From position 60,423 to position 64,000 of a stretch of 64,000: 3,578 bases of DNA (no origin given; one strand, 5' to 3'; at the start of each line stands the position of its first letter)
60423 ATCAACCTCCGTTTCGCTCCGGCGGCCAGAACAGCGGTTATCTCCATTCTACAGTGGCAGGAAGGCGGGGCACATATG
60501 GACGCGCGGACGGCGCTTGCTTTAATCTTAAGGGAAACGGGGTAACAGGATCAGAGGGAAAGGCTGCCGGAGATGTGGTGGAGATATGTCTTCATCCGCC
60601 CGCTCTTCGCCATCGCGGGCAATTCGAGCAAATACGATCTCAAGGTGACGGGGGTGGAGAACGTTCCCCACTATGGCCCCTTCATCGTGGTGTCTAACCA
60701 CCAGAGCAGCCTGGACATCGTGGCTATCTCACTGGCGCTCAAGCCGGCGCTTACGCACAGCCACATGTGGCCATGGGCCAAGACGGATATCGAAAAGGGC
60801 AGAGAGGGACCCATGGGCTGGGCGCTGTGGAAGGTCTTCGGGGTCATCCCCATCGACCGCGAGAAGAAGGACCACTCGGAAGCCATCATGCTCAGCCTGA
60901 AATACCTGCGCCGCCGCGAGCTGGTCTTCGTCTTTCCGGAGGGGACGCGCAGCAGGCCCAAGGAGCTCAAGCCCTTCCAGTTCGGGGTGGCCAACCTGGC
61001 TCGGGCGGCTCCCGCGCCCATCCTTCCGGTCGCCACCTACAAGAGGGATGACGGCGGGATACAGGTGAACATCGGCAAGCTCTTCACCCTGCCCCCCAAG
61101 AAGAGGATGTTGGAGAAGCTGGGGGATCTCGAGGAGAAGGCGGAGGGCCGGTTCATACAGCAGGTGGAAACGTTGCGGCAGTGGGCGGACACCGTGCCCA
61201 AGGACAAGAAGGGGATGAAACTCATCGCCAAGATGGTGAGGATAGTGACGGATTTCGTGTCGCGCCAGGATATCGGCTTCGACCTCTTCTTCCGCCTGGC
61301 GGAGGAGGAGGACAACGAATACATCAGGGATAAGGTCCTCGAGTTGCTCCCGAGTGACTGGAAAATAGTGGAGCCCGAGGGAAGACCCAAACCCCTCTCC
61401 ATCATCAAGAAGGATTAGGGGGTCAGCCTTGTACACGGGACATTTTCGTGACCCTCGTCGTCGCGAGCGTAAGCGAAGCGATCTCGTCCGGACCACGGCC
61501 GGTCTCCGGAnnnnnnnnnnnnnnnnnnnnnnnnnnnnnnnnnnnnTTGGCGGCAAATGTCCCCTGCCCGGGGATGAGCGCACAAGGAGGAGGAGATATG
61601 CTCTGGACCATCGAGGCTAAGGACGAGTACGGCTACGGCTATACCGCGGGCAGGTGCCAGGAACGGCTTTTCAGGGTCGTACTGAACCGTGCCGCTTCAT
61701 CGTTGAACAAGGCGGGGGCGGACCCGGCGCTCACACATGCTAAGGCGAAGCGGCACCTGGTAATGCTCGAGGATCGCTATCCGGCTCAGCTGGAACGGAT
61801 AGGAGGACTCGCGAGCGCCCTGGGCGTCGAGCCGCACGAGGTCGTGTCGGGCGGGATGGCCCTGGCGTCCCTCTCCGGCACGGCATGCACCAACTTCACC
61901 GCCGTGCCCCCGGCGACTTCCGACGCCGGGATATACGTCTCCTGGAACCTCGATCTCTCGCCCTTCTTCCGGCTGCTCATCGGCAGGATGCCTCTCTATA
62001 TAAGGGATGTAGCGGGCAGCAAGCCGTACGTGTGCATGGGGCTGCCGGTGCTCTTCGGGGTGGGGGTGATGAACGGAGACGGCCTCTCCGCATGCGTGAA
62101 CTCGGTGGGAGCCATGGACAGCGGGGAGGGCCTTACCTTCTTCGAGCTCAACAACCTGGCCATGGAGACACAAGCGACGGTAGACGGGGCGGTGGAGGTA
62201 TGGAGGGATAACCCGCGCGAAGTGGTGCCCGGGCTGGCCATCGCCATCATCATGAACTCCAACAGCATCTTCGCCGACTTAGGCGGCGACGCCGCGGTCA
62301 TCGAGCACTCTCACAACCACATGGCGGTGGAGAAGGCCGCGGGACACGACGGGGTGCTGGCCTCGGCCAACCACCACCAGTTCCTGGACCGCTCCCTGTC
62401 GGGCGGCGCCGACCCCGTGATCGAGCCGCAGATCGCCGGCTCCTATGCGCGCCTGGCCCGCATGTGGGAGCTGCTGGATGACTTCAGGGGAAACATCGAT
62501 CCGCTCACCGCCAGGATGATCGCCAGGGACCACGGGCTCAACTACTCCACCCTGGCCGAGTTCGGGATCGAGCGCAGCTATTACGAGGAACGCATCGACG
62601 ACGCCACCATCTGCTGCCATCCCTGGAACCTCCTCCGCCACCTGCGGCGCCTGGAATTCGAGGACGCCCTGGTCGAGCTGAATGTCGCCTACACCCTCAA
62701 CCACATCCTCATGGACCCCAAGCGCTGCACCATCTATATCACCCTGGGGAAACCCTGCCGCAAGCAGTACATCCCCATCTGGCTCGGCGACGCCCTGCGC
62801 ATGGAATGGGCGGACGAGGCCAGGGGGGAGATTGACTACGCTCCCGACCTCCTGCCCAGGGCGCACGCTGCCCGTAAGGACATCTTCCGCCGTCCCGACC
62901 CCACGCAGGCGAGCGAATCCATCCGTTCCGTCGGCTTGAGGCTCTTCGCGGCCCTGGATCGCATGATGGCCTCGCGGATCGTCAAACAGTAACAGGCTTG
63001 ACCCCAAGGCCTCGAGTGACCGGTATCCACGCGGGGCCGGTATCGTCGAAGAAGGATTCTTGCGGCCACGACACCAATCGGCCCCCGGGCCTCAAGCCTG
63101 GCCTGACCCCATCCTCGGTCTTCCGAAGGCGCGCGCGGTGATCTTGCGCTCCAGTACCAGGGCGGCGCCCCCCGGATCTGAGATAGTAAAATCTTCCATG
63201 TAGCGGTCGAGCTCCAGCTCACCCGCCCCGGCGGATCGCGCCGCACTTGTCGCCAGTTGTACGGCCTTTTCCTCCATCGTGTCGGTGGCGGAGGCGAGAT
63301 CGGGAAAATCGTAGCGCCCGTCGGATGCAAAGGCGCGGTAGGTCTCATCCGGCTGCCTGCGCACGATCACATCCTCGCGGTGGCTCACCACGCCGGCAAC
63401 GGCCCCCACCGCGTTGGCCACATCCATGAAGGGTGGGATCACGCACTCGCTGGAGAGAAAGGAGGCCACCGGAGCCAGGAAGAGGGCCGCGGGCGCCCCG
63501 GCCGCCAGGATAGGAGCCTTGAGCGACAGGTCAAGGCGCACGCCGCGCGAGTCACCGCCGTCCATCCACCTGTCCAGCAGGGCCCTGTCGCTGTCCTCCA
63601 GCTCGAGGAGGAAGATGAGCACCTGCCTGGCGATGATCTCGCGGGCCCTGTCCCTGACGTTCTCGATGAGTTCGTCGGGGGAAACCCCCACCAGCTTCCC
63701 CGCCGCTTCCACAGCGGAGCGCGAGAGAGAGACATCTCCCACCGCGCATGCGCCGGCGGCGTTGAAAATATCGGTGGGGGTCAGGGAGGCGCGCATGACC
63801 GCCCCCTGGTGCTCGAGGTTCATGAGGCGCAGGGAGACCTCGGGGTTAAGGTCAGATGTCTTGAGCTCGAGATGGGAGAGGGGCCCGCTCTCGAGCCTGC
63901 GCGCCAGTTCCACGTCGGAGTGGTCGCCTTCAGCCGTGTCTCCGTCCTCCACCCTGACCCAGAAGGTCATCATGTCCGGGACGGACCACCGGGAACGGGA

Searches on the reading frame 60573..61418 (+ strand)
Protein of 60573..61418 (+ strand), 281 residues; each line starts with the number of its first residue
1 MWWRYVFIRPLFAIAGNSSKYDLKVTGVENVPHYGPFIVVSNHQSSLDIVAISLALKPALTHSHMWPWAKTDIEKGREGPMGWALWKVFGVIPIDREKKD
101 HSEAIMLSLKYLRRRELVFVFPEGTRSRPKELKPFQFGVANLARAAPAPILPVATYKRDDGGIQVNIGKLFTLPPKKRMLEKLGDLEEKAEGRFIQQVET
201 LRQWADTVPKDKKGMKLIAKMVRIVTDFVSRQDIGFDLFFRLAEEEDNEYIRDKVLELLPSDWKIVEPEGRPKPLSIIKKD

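Call 92: find_encoding_contigs(protein=window:60573-61418:+, flank=10000, max_places=1)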
Protein window:60573-61418:+ (281 aa): 2 contigs read that carry it; 1 place shown.
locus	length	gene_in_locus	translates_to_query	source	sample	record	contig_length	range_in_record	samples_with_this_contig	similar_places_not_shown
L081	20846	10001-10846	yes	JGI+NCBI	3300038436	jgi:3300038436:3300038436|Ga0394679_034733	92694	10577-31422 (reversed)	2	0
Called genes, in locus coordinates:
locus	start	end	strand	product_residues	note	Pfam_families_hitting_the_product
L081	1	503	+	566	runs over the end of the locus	-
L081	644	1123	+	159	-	PF00583:Acetyltransf_1, PF13673:Acetyltransf_10, PF13508:Acetyltransf_7, PF14542:Acetyltransf_CG (weak)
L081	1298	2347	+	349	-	PF00089:Trypsin, PF13365:Trypsin_2, PF00595:PDZ (weak), PF13180:PDZ_2, PF17820:PDZ_6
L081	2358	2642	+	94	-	-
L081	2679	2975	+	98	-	-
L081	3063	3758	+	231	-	PF01177:Asp_Glu_race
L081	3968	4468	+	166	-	-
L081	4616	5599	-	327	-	-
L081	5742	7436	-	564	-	PF00890:FAD_binding_2 (weak), PF01266:DAO (weak), PF01593:Amino_oxidase, PF13450:NAD_binding_8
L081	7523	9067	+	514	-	PF01979:Amidohydro_1, PF07969:Amidohydro_3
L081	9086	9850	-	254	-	PF00106:adh_short, PF08659:KR, PF13561:adh_short_C2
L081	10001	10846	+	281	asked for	PF01553:Acyltransferase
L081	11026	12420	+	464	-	PF03417:AAT (faint)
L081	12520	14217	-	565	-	PF05378:Hydant_A_N, PF01968:Hydantoinase_A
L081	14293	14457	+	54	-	-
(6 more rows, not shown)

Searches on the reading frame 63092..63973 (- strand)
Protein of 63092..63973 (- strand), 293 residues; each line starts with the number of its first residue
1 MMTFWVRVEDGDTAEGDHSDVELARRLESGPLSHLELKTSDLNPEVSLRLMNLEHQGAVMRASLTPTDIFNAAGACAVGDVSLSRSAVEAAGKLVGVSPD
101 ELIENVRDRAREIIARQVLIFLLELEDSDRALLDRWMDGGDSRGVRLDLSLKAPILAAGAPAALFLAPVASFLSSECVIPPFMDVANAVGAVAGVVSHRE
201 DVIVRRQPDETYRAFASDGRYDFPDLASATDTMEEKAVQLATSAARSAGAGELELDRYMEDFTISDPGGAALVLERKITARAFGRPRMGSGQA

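Call 91: find_encoding_contigs(protein=window:63092-63973:-, flank=10000, max_places=1)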
Protein window:63092-63973:- (293 aa): no gene with exactly this product is on record in the collection.
